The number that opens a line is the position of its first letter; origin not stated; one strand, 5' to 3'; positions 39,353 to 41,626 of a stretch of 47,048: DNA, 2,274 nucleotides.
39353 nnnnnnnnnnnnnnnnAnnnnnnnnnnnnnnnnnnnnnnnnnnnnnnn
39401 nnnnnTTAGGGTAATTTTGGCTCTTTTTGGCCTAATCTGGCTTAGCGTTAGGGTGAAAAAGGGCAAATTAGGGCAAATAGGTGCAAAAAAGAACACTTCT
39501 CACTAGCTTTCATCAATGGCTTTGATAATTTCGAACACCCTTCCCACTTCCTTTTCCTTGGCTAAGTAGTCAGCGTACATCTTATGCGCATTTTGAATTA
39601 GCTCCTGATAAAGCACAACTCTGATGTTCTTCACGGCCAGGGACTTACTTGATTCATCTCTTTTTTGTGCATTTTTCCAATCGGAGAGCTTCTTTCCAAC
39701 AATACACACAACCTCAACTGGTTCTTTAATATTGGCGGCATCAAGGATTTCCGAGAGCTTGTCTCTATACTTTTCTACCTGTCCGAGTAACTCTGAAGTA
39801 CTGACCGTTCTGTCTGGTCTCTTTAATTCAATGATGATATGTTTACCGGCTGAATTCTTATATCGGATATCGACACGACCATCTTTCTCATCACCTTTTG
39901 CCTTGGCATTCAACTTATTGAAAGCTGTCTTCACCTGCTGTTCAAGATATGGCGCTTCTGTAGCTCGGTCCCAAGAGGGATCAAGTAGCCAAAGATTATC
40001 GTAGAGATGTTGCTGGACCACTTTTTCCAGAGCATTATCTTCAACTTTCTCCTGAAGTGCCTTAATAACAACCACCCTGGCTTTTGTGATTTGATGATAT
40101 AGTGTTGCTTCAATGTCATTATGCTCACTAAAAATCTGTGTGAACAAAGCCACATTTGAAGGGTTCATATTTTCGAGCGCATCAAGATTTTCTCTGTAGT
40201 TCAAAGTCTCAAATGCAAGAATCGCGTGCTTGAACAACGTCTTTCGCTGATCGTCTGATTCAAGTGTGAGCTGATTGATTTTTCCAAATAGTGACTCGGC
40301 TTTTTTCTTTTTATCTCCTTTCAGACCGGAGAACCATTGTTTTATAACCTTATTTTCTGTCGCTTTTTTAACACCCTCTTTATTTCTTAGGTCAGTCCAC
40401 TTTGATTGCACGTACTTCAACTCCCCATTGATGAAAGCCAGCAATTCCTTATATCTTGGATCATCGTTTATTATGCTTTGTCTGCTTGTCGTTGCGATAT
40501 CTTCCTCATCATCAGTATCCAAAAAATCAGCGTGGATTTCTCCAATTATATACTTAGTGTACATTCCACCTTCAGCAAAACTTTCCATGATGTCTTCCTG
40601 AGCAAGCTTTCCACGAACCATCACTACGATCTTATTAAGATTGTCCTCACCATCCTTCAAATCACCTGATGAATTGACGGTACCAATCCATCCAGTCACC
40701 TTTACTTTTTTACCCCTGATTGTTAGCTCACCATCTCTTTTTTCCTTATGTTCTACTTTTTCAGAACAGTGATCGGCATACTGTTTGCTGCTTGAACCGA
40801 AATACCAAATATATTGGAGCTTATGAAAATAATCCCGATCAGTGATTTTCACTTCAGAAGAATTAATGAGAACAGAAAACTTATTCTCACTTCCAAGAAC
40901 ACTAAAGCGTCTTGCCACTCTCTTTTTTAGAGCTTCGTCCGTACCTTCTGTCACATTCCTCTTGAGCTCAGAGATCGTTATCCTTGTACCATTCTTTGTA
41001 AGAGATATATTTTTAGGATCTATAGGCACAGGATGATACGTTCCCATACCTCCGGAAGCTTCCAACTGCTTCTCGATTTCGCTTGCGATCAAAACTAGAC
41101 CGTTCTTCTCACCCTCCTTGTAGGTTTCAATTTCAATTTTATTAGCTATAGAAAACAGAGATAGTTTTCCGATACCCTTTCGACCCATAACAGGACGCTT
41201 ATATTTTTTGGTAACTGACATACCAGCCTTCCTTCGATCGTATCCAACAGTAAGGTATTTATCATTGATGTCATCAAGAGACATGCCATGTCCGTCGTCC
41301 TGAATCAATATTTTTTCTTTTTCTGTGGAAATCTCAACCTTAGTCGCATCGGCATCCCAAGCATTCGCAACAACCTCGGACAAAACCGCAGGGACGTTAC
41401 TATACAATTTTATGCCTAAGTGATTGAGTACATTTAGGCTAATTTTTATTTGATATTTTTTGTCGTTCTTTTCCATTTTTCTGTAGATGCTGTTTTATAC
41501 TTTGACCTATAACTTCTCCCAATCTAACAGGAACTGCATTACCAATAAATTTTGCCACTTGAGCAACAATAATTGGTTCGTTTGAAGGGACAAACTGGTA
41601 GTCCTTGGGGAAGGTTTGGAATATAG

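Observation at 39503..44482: Candidate uncharacterised restriction/defence operon: TrmB-like regulator, Zn-ribbon orphan, m5C methyltransferase, GHKL-ATPase/nuclease fusion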

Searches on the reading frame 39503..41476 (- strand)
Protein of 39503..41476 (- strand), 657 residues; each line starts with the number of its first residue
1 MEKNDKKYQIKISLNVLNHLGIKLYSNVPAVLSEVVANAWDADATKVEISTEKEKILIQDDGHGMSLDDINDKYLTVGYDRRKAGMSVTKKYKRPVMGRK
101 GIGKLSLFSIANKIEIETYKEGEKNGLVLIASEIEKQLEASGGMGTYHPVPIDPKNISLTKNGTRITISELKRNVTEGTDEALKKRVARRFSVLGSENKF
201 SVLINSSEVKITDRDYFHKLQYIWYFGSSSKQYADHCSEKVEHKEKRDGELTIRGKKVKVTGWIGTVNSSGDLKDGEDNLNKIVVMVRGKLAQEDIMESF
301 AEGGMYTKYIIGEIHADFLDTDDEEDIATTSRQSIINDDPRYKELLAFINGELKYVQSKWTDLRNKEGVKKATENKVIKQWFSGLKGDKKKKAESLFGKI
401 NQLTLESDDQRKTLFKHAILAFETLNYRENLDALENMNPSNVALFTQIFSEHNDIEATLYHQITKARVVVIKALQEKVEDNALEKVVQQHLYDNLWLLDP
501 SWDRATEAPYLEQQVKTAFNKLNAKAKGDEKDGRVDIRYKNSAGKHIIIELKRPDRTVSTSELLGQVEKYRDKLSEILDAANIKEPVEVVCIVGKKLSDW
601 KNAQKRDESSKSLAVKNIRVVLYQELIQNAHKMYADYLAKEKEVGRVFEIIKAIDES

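Call 9: search_protein_families(library=pfam, proteins=[window:39503-41476:-], max_evalue=0.1)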
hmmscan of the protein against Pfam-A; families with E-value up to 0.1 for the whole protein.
window:39503-41476:- (657 aa): 2 families
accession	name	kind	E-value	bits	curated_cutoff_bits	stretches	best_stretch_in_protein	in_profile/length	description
PF13589.12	HATPase_c_3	-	3.4e-20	72.9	25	1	30-139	5-113/137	Histidine kinase-, DNA gyrase B-, and HSP90-like ATPase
PF02518.31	HATPase_c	-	0.0001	23.2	26.4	1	31-98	9-88/111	Histidine kinase-, DNA gyrase B-, and HSP90-like ATPase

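Call 10: search_protein_families(library=padloc, proteins=[window:39503-41476:-], max_evalue=0.1)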
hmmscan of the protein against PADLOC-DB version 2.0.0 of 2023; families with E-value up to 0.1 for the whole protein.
window:39503-41476:- (657 aa): 4 families
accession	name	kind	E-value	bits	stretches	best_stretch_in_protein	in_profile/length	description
PDLC03419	REase_II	-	3.3e-93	311.3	1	7-582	4-597/695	Type II restriction enzyme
PDLC03485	REase_II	-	4.7e-80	267.7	1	5-367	3-355/611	Type II restriction enzyme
PDLC03968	TmtA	-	8.8e-06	21.6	1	30-71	77-120/1486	-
PDLC00396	SduA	-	0.011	13.2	1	534-632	119-214/230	DUF4263 domain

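Call 11: search_protein_families(library=ncbifam, proteins=[window:39503-41476:-], max_evalue=0.1)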
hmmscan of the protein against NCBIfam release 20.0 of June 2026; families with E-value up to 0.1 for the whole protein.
window:39503-41476:- (657 aa): 11 families
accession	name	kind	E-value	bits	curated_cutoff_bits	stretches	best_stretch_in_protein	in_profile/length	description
NF050001.1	restrict_BbrUII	equivalog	1.4e-242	807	550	1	8-654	1-659/659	BbrUII/HgiDII family restriction enzyme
NF047352.1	P_loop_sacsin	domain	2.3e-08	34.3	50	1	31-116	3-79/80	sacsin N-terminal ATP-binding-like domain-containing protein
TIGR00585.2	mutl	equivalog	1.2e-06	27.7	180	1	30-71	23-67/555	DNA mismatch repair endonuclease MutL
NF010683.0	PRK14083.1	equivalog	5.3e-06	25.2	455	1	23-123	22-133/604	HSP90 family protein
NF000951.0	PRK00095.2-1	equivalog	8.3e-06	24.7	391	1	29-129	26-124/559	DNA mismatch repair endonuclease MutL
NF000953.0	PRK00095.2-4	equivalog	2.1e-05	23.6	693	1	30-71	25-69/611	DNA mismatch repair endonuclease MutL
NF000949.0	PRK00095.1-2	equivalog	0.002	17.2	750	1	30-70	29-72/634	DNA mismatch repair endonuclease MutL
NF041932.1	MzaB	equivalog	0.0097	14.3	850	1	27-127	11-109/480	MZA anti-phage system associated ATPase MzaB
NF000954.0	PRK00095.2-5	equivalog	0.012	14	937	1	27-71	26-73/588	DNA mismatch repair endonuclease MutL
NF003270.0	PRK04247.1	equivalog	0.017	14.2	216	1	530-580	157-204/250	endonuclease NucS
NF045919.1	HphnlacHdxRed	equivalog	0.059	12.4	340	0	458-524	148-215/309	p-hydroxyphenylacetate 3-hydroxylase reductase component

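Call 15: search_solved_structures(query=window:39503-41476:-, max_evalue=1)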
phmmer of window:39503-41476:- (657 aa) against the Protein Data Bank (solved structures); distinct sequences matched with E-value up to 1: 19.
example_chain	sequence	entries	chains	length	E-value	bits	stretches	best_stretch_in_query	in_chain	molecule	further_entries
2ior_A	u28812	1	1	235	0.00024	23.3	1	46-125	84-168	Chaperone protein htpG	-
9n2k_A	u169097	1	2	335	0.048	15.6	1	28-146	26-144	DNA mismatch repair protein MutL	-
7c04_A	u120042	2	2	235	0.057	15.4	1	47-118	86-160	Heat shock protein 75 kDa, mitochondrial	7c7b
5f3k_A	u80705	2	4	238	0.058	15.4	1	47-118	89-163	Heat shock protein 75 kDa, mitochondrial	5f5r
3vvc_A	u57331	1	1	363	0.14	14.2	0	65-159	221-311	Capsular polysaccharide synthesis enzyme Cap8E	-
3vvb_A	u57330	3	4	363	0.14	14.1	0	65-159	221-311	CapE | Capsular polysaccharide synthesis enzyme Cap8E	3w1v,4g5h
7u8u_A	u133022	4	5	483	0.24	13.3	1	47-118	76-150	Heat shock protein 75 kDa, mitochondrial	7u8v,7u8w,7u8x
5hph_A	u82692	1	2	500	0.25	13.3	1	47-118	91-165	Heat shock protein 75 kDa, mitochondrial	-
4z1f_A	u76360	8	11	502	0.25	13.3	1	47-118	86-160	Heat shock protein 75 kDa, mitochondrial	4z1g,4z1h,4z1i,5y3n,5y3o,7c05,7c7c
7ulk_A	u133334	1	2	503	0.25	13.3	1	47-118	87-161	Heat shock protein 75 kDa, mitochondrial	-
6d14_A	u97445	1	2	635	0.33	12.9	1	45-119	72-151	TNF receptor-associated protein 1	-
4ivg_A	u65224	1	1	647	0.34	12.9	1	45-119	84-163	TNF receptor-associated protein 1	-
4j0b_A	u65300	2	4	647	0.34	12.8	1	45-119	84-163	TNF receptor-associated protein 1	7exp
5tvu_A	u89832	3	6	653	0.34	12.8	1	45-119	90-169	TNF receptor-associated protein 1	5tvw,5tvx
5tth_B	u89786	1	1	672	0.36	12.8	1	45-119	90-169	C-terminal Spytag fusion of R417A zebrafish TNF receptor-associated protein 1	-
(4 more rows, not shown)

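Call 22: find_related_loci(query=window:39503-41476:-, collection=genome_contigs, flank=6000)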
Query window:39503-41476:- (657 aa) in genome_contigs; peptide patterns used: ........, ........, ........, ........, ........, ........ (x = any residue, [..] = any of these).
70 stretches matched a pattern; 2 encode a relative of the query (tblastn E <= 1e-3); 2 distinct loci.
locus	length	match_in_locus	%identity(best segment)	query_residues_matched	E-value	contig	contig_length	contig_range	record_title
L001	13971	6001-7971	98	1-657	0e+0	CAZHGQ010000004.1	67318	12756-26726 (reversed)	MAG TPA_asm: uncultured Candidatus Saccharibacteria bacterium isolate SRP257259_co1_375 genome assembly, contig: NODE_38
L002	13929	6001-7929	49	7-655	0e+0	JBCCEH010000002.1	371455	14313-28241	MAG: Pseudomonadota bacterium isolate P01_B01_bin.102 k141_2864115_length_371455_cov_23.8554, whole genome shotgun seque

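Call 31: find_homologous_proteins(query=window:39503-41476:-, max_evalue=1e-10)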
Query window:39503-41476:- (657 aa): 7272 proteins with E <= 1e-10 among 8000 candidates; the best 120 are listed.
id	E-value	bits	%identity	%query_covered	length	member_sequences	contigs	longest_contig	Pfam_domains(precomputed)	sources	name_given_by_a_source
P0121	0.0e+0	1429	99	100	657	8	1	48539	PF13589.13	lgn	-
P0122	0.0e+0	1237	84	100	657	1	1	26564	PF13589.13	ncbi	-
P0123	2.3e-259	880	63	99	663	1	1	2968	PF02518.32,PF13589.13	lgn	-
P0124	9.2e-256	869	61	100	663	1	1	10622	PF02518.32,PF13589.13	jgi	jgi:Histidine kinase-, DNA gyrase B-, and HSP90-like ATPase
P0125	1.0e-254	865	60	99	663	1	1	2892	PF02518.32,PF13589.13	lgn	-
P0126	2.4e-250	851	60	100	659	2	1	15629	PF13589.13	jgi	-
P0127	1.0e-249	849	59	99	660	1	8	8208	PF13589.13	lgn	-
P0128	2.2e-247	841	59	98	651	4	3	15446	PF13589.13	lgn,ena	-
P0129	1.5e-246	838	58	100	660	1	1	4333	PF13589.13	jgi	jgi:hypothetical protein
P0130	4.9e-246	836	59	100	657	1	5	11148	PF13589.13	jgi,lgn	jgi:hypothetical protein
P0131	1.1e-244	832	56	99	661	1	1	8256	PF13589.13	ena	-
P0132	1.8e-244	831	57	99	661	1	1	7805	PF13589.13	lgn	-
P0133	1.9e-244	831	56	99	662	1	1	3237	PF13589.13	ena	-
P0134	2.5e-244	831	57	99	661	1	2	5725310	PF02518.32,PF13589.13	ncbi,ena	-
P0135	2.1e-243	828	58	100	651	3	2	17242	PF02518.32,PF13589.13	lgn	-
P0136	2.4e-242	824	57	98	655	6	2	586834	PF13589.13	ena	-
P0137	2.9e-242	824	57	99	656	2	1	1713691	PF13589.13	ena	-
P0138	3.0e-242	824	57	99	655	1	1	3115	PF13589.13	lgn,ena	-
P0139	1.3e-241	822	57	99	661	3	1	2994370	PF13589.13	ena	-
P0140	1.6e-241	822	58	100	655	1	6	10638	PF13589.13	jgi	jgi:hypothetical protein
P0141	1.9e-241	821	56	99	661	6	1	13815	PF13589.13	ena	-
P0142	4.5e-241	820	56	99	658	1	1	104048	PF13589.13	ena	-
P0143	1.1e-240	819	58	100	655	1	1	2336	PF13589.13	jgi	jgi:hypothetical protein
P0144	1.8e-240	818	57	99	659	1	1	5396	PF13589.13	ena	-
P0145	3.6e-240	817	57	99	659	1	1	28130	PF13589.13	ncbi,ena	-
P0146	3.7e-240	817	56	99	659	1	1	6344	PF13589.13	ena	-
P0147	4.6e-240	817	57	97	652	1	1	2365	PF13589.13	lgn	-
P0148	4.7e-240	817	57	99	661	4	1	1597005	PF13589.13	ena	-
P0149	6.0e-240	816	56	99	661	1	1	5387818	PF13589.13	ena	-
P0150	8.7e-240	816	57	99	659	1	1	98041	PF13589.13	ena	-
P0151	2.1e-239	815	56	99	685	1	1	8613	PF13589.13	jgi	jgi:hypothetical protein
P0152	6.5e-239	813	56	99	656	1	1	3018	PF02518.32,PF13589.13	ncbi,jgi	jgi:hypothetical protein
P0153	7.3e-239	813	58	99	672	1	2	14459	PF13589.13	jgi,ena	jgi:hypothetical protein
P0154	1.1e-238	812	56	99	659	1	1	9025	PF13589.13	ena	-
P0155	3.9e-238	810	56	99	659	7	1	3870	PF13589.13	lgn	-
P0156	5.2e-238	810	57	99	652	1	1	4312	PF13589.13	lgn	-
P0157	5.3e-238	810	57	99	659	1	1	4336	PF13589.13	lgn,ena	-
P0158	5.8e-238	810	57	99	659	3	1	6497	PF02518.32,PF13589.13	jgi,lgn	jgi:hypothetical protein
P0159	1.3e-237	809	57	99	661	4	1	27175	PF13589.13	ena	-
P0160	1.7e-237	808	56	100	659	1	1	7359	PF13589.13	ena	-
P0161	8.4e-237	806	56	99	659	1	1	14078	PF13589.13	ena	-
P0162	9.0e-237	806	56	99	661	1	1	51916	PF02518.32,PF13589.13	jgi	jgi:hypothetical protein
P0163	1.0e-236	806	56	99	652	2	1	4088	PF13589.13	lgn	-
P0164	1.4e-236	805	56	99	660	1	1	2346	PF13589.13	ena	-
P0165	1.7e-236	805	54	99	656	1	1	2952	PF28130.1,PF13589.13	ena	-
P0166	2.3e-236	805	56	99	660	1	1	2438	PF13589.13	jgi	-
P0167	3.4e-236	804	56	98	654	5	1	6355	PF02518.32,PF13589.13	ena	-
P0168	7.2e-236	803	55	99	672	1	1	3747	PF13589.13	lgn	-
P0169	9.0e-236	803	54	99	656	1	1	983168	PF28130.1,PF13589.13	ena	-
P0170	9.6e-236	802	54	99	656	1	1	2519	PF28130.1,PF13589.13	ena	-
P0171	1.4e-235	802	56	99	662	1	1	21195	PF13589.13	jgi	jgi:Histidine kinase-, DNA gyrase B-, and HSP90-like ATPase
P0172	3.3e-235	801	56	99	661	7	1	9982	PF13589.13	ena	-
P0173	3.3e-235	801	56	99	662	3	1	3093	PF13589.13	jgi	-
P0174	4.4e-235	800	54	99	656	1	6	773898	PF28130.1,PF13589.13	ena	-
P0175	5.0e-235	800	56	99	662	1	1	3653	PF13589.13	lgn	-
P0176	6.3e-235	800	55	99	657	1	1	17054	PF13589.13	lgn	-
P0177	6.8e-235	800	55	98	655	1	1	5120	PF13589.13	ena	-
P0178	7.6e-235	800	55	99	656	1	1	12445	PF13589.13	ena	-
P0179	3.4e-234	797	56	99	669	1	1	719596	PF13589.13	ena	-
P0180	5.7e-234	797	56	99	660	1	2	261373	PF13589.13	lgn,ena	-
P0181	5.7e-234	797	56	99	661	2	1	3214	PF13589.13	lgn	-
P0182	7.1e-234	796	56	99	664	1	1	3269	PF13589.13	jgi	-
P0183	8.7e-234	796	56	99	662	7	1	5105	PF13589.13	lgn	-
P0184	8.4e-233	793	57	99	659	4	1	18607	PF13589.13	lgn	-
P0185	9.8e-233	793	54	99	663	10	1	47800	PF13589.13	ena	-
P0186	9.8e-233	793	56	99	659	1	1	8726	PF13589.13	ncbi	-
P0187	1.4e-232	792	55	98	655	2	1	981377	PF02518.32,PF13589.13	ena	-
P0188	1.4e-232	792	54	99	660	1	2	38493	PF13589.13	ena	-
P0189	3.4e-232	791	54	98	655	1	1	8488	PF13589.13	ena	-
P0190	4.5e-232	790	55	99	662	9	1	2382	PF13589.13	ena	-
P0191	4.7e-232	790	56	99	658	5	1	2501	PF13589.13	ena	-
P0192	6.5e-232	790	55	98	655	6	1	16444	PF13589.13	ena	-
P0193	9.0e-232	789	57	99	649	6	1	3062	PF02518.32,PF13589.13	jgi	jgi:hypothetical protein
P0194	9.4e-232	789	57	99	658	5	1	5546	PF13589.13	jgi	-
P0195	1.1e-231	789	55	99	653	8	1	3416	PF13589.13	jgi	-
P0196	1.6e-231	789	55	99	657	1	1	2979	PF13589.13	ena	-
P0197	1.9e-231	788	55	100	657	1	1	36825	PF13589.13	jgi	jgi:hypothetical protein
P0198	2.1e-231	788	55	99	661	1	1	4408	PF13589.13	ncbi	-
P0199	3.2e-231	788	53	99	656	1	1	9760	PF28130.1,PF13589.13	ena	-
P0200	4.9e-231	787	55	99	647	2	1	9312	PF02518.32,PF13589.13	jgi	-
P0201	6.9e-231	786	54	98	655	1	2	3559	PF13589.13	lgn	-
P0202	1.1e-230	786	54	99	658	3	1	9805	PF13589.13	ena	-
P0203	1.1e-230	786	53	99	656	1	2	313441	PF28130.1,PF13589.13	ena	-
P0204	1.4e-230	785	55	99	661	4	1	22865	PF13589.13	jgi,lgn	-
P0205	1.6e-230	785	53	99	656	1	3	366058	PF28130.1,PF13589.13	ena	-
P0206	3.1e-230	784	55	99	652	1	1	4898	PF13589.13,PF14082.13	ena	-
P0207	3.8e-230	784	56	99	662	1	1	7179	PF13589.13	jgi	jgi:hypothetical protein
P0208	5.2e-230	784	56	100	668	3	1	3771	PF02518.32,PF13589.13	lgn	-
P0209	5.8e-230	783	55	100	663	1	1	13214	PF02518.32,PF13589.13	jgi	jgi:hypothetical protein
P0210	5.8e-230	783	52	99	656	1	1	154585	PF28130.1,PF13589.13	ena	-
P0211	7.7e-230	783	52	99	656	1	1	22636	PF28130.1,PF13589.13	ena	-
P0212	9.4e-230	783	57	99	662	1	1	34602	PF13589.13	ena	-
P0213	1.3e-229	782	54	99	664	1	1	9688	PF13589.13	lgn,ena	-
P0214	1.9e-229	782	54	98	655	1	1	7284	PF13589.13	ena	-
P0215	2.0e-229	782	54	99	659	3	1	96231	PF13589.13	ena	-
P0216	2.8e-229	781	55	99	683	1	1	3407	PF13589.13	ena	-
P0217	4.8e-229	780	55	98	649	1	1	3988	PF13589.13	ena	-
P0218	5.8e-229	780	55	99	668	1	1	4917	PF02518.32,PF13589.13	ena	-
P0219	7.0e-229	780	54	99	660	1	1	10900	PF13589.13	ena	-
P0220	8.8e-229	779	56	98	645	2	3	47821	PF02518.32,PF13589.13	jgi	jgi:hypothetical protein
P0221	1.6e-228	779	55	99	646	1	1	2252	PF02518.32,PF13589.13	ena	-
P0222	1.6e-228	779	54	99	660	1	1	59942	PF13589.13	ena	-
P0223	1.9e-228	778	55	99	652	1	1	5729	PF13589.13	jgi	-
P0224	2.2e-228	778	55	99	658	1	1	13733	PF02518.32,PF13589.13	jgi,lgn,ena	-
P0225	2.5e-228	778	54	99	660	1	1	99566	PF13589.13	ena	-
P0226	2.6e-228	778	53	99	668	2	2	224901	PF02518.32,PF13589.13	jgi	-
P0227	4.3e-228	777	54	99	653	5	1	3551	PF02518.32,PF13589.13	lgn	-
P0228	5.1e-228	777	53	99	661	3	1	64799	PF13589.13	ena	-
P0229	5.6e-228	777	56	100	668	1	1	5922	PF13589.13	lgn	-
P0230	5.6e-228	777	54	99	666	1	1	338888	PF13589.13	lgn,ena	-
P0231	5.8e-228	777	56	99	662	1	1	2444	PF13589.13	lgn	-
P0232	6.1e-228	777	54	99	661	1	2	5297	PF13589.13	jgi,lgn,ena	-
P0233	7.3e-228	776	56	99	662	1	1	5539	PF13589.13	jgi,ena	-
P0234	8.0e-228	776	53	99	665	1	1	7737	PF13589.13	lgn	-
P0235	8.3e-228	776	55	99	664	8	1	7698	PF02518.32,PF13589.13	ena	-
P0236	1.1e-227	776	54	99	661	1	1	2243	PF13589.13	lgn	-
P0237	1.2e-227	776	54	99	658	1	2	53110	PF02518.32,PF13589.13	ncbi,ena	-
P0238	1.3e-227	776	55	99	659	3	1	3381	PF13589.13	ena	-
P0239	1.3e-227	776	55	99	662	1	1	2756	PF13589.13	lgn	-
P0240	1.5e-227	775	54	99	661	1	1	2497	PF13589.13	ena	-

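Call 44: predict_structure(alignment_id=A1)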
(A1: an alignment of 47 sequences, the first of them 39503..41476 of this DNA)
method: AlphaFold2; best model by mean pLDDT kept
length: 657 residues; sequences in the alignment: 47
mean_pLDDT: 78.8   pTM: 0.61
mean pLDDT of the five models: 78.8, 78.0, 76.2, 71.9, 71.7
residues with pLDDT >= 90: 120; 70-90: 382; 50-70: 130; < 50: 25
segments of 3 or more residues with pLDDT < 50: 1-4, 101-103, 437-442, 504-507
pLDDT, mean of each block of 10 residues (from residue 1): 66 72 78 86 94 93 91 72 68 77 69 95 94 88 87 94 95 82 87 82 94 85 89 81 90 88 86 77 82 77 68 89 71 76 91 89 83 85 84 76 67 70 64 49 49 64 66 60 54 61 57 82 79 79 78 81 87 88 85 86 87 87 75 71 66 76
secondary structure, 60 per line:
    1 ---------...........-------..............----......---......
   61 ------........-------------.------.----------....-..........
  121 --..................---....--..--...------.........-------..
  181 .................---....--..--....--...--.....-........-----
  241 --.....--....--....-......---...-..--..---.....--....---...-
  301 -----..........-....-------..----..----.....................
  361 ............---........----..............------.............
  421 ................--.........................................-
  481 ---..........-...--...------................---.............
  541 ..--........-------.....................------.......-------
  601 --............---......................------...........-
elements in order: E10-13 H14-20 H28-41 E46-51 E55-60 H67-74 H106-109 E111-120 E123-130 H131-140 E144-147 E163-171 H179-197 E201-204 H211-214 E222-226 H228-235 E243-247 E250-253 E256-259 E261-266 E283-287 E290-293 H306-309 E310-315 H317-320 H340-372 H376-383 H388-401 H408-436 H439-479 H484-493 H509-524 H528-533 E534-542 E545-552 H560-580 E587-593 H603-614 E618-622 H623-639 H646-656
